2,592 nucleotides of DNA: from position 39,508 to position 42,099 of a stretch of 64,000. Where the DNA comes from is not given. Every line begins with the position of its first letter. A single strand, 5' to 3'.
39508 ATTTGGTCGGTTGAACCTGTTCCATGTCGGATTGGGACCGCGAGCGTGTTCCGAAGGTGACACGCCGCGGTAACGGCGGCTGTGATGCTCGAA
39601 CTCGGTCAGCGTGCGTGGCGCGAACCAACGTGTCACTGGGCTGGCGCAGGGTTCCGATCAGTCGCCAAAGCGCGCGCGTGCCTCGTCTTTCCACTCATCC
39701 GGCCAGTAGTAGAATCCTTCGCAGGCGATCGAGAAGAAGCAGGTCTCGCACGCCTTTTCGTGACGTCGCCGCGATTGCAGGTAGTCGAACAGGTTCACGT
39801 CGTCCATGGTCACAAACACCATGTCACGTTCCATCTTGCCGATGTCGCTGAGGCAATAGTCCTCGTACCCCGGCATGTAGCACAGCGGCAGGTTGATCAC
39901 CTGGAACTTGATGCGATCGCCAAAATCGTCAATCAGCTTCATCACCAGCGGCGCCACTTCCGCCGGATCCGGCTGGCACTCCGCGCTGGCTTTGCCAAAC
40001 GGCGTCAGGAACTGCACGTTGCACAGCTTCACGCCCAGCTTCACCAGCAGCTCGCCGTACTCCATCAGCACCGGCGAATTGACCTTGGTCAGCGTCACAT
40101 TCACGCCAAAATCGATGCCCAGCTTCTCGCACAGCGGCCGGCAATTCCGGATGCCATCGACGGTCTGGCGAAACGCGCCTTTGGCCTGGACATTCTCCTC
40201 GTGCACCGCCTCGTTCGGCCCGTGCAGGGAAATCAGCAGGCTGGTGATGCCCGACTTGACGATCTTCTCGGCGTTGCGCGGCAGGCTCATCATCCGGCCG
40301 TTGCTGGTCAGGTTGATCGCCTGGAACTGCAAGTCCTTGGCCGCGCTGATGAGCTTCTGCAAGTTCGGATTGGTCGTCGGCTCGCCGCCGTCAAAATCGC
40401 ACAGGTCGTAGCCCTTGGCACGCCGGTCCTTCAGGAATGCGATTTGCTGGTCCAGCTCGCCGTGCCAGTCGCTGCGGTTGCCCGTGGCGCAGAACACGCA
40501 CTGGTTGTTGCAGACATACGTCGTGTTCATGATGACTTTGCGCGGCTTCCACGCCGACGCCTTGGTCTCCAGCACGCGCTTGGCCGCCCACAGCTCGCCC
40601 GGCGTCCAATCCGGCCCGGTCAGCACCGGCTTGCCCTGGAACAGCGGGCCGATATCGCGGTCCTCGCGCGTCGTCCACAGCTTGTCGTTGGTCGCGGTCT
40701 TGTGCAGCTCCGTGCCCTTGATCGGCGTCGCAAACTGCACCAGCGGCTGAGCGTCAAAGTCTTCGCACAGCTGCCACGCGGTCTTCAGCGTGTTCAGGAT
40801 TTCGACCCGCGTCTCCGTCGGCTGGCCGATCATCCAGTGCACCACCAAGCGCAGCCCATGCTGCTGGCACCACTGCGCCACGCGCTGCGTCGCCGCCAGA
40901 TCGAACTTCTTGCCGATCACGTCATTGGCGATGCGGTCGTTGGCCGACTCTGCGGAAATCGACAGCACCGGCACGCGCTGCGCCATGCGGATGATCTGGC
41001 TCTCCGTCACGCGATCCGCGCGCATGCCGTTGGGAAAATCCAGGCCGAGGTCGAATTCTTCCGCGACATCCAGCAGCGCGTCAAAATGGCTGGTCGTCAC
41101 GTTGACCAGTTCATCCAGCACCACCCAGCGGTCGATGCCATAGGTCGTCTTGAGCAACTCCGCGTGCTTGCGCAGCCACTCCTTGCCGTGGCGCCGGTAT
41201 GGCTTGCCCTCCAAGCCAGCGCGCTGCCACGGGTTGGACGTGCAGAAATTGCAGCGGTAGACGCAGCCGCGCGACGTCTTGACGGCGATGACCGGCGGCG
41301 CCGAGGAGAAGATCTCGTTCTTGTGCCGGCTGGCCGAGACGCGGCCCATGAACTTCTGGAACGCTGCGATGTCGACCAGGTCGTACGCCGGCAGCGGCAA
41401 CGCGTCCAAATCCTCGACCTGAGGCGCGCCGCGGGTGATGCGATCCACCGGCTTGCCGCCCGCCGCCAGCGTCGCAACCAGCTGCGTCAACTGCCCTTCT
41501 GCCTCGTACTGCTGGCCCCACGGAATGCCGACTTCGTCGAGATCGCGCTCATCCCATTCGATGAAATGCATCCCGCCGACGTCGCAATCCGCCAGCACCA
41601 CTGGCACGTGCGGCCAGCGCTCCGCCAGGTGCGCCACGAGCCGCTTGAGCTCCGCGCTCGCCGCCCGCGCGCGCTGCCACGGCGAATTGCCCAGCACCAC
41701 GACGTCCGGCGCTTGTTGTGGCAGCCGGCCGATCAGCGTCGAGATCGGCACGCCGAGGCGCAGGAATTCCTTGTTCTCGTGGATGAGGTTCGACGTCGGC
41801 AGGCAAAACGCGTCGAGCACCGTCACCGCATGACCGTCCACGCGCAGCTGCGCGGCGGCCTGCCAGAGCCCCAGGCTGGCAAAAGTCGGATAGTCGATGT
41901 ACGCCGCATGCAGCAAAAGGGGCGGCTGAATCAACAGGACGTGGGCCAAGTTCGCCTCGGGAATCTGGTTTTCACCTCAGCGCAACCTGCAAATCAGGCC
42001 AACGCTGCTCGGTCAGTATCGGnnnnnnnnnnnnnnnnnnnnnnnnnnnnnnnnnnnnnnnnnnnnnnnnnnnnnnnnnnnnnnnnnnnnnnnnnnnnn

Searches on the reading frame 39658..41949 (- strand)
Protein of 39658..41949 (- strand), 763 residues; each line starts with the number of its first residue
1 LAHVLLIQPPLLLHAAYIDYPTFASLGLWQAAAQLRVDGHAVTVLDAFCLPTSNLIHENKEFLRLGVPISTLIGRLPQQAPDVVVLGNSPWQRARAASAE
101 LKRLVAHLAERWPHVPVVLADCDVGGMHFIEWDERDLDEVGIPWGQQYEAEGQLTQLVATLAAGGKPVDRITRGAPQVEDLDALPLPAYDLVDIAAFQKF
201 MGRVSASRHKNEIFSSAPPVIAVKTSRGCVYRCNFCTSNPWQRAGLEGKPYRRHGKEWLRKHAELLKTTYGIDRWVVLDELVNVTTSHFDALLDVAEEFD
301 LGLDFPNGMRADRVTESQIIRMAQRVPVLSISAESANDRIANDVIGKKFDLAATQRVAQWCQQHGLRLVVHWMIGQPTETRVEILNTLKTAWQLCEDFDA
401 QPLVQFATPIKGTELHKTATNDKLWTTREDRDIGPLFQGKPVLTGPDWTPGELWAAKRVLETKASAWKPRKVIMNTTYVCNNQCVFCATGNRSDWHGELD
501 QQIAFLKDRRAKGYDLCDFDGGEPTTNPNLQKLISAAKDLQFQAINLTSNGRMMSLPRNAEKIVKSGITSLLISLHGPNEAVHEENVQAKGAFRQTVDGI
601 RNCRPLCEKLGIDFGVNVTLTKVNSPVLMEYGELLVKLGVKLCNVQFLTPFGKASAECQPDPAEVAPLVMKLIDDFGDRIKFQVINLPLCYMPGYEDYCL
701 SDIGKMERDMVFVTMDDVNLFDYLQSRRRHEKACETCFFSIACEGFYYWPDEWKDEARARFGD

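Call 72: search_protein_families(library=ncbifam, proteins=[window:39658-41949:-], max_evalue=0.001)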
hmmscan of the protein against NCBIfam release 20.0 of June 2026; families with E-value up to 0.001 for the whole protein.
window:39658-41949:- (763 aa): 54 families (the best 25 are shown)
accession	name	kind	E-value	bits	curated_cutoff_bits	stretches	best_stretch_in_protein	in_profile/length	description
NF038332.1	rSAM_rare_HxsC4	exception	6.1e-32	111.1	500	1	468-698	12-250/335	radical SAM protein HxsC4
TIGR04055.1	rSAM_NirJ2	equivalog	7.4e-21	75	500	1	474-655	4-181/326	putative heme d1 biosynthesis radical SAM protein NirJ2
TIGR03977.1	rSAM_pair_HxsC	equivalog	2.4e-20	72.6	267.9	1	476-694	31-255/292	His-Xaa-Ser system radical SAM maturase HxsC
TIGR04053.2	TIGR04053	equivalog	1.2e-19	70.8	395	1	468-684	6-221/366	TIGR04053 family radical SAM/SPASM domain-containing protein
TIGR04545.1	rSAM_ahbD_hemeb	equivalog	3.9e-18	66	500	1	475-655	5-182/339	heme b synthase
TIGR04054.1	rSAM_NirJ1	equivalog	3.7e-17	62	650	1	470-618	36-184/387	putative heme d1 biosynthesis radical SAM protein NirJ1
TIGR04347.1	pseudo_SAM_Halo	equivalog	1.1e-16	61.1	525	1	471-644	39-208/390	TIGR04347 family pseudo-SAM/SPASM protein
TIGR04051.1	rSAM_NirJ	equivalog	2.3e-15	56.4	515.45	1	472-650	4-178/354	heme d1 biosynthesis radical SAM protein NirJ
NF033070.1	rSAM_AprD4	equivalog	2.5e-15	56.3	500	1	173-428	162-398/456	AprD4 family radical SAM diol-dehydratase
TIGR04546.1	rSAM_ahbC_deAc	equivalog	1.7e-14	53.4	650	1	468-627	37-192/390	12,18-didecarboxysiroheme deacetylase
TIGR04072.2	rSAM_ladder_B12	equivalog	2.2e-14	52.9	360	1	124-428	103-381/443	lipid biosynthesis B12-binding/radical SAM protein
TIGR04385.1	B12_rSAM_cofa1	equivalog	2.5e-14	53.4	450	1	124-384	104-354/438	B12 lower ligand biosynthesis radical SAM protein BzaD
NF038361.1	rSAM_Sden_1168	equivalog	2.5e-13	49.4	575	1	177-421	246-475/560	Sden_1168 family B12-binding radical SAM P-methyltransferase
TIGR02668.1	moaA_archaeal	equivalog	3.4e-13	49.2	325.25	1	474-624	14-162/303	GTP 3',8-cyclase MoaA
TIGR03471.1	HpnJ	equivalog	5.6e-13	48.6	577.6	1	217-428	194-396/472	hopanoid biosynthesis associated radical SAM protein HpnJ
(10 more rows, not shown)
